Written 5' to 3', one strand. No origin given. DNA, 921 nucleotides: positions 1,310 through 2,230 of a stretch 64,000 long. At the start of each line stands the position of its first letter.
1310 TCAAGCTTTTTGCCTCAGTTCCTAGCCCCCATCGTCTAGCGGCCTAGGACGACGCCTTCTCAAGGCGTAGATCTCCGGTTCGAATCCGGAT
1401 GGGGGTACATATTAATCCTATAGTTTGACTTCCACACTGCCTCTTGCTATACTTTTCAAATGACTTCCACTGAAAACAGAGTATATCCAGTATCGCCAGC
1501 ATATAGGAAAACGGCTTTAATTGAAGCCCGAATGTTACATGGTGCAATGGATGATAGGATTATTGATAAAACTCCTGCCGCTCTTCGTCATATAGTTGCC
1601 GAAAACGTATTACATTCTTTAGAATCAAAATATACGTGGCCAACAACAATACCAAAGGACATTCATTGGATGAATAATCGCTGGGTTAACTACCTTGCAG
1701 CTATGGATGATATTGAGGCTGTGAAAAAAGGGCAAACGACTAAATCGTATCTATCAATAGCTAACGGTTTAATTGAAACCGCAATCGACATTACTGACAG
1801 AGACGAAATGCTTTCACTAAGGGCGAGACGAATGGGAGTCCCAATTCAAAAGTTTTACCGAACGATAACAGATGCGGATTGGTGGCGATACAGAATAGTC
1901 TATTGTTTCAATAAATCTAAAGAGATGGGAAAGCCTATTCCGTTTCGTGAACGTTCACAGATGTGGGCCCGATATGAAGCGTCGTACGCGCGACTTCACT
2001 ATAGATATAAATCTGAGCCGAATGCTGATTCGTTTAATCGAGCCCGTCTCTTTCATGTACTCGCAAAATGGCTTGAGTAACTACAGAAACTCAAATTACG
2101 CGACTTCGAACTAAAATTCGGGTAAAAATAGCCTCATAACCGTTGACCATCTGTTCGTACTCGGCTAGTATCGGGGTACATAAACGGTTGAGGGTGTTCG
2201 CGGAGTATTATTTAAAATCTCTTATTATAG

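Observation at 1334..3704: tRNA-Glu-adjacent mini-island with unrecognised proteins, including a zinc-ribbon protein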

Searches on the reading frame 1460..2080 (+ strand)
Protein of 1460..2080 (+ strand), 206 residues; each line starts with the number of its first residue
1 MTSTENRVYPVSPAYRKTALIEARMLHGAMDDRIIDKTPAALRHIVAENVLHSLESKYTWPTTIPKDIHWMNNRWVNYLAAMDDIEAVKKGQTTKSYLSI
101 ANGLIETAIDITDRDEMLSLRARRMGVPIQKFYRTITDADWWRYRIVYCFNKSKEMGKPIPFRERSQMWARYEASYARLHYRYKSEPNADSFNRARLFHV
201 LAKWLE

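Call 6: search_protein_families(library=pfam, proteins=[window:1460-2080:+], max_evalue=0.1)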
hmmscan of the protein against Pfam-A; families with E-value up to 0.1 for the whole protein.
window:1460-2080:+ (206 aa): 1 family
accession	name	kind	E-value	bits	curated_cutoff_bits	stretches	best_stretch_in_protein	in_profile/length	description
PF13051.11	DUF3912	-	0.043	14.5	23.1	1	84-138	29-84/92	Protein of unknown function (DUF3912)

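Call 7: search_protein_families(library=padloc, proteins=[window:1460-2080:+], max_evalue=1)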
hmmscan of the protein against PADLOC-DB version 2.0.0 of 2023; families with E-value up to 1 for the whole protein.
window:1460-2080:+ (206 aa): 0 families

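Call 8: search_protein_families(library=phrogs, proteins=[window:1460-2080:+], max_evalue=1)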
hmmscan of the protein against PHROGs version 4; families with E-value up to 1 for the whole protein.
window:1460-2080:+ (206 aa): 1 family
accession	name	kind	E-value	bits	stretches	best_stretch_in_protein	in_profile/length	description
phrog_13165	-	unknown function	0.043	14.9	1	64-96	24-56/76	-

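Call 9: search_protein_families(library=ncbifam, proteins=[window:1460-2080:+], max_evalue=1)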
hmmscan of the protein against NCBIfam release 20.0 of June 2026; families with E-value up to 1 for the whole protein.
window:1460-2080:+ (206 aa): 1 family
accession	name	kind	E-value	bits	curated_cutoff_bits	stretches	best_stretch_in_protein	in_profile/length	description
NF002292.0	PRK01216.1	equivalog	0.14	11.2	339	1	50-138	265-345/351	DNA polymerase IV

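Call 11: find_homologous_proteins(query=window:1460-2080:+)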
Query window:1460-2080:+ (206 aa): 1 proteins with E <= 0.001 among 103 candidates.
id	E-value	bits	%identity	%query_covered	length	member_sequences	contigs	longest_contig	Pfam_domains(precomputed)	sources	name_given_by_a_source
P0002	1.3e-135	468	100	100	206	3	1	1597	-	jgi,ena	-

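Call 39: find_related_loci(query=window:1460-2080:+, collection=viral_contigs, flank=10000)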
Query window:1460-2080:+ (206 aa) in viral_contigs; peptide patterns used: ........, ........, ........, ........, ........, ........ (x = any residue, [..] = any of these).
24 stretches matched a pattern, but none encodes a relative of the query by tblastn (E <= 1e-3).

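Call 41: search_solved_structures(query=window:1460-2080:+, max_evalue=10, show_alignments=2)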
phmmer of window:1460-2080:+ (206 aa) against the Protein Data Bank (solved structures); distinct sequences matched with E-value up to 10: 1.
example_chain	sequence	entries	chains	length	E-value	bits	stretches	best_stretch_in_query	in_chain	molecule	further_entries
2buf_A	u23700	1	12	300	1.2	12.1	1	67-129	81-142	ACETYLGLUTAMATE KINASE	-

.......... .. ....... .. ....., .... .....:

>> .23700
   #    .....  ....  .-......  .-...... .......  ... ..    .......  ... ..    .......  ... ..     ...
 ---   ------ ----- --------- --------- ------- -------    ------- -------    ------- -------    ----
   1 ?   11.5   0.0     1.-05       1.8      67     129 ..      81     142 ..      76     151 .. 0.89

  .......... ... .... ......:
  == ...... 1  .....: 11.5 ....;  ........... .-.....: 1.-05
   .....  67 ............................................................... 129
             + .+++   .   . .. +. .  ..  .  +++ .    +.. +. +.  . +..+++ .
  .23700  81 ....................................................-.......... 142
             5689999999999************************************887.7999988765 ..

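Call 83: search_dna_similar(query=window:1460-2080:+, collection=phages, mode=protein, max_evalue=0.01)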
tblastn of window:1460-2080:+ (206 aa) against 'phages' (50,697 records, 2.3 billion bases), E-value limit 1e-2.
No match.

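Call 86: search_dna_similar(query=window:1460-2080:+, collection=plasmids, mode=protein, max_evalue=0.01)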
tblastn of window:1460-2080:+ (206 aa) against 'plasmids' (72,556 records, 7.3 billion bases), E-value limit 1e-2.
No match.
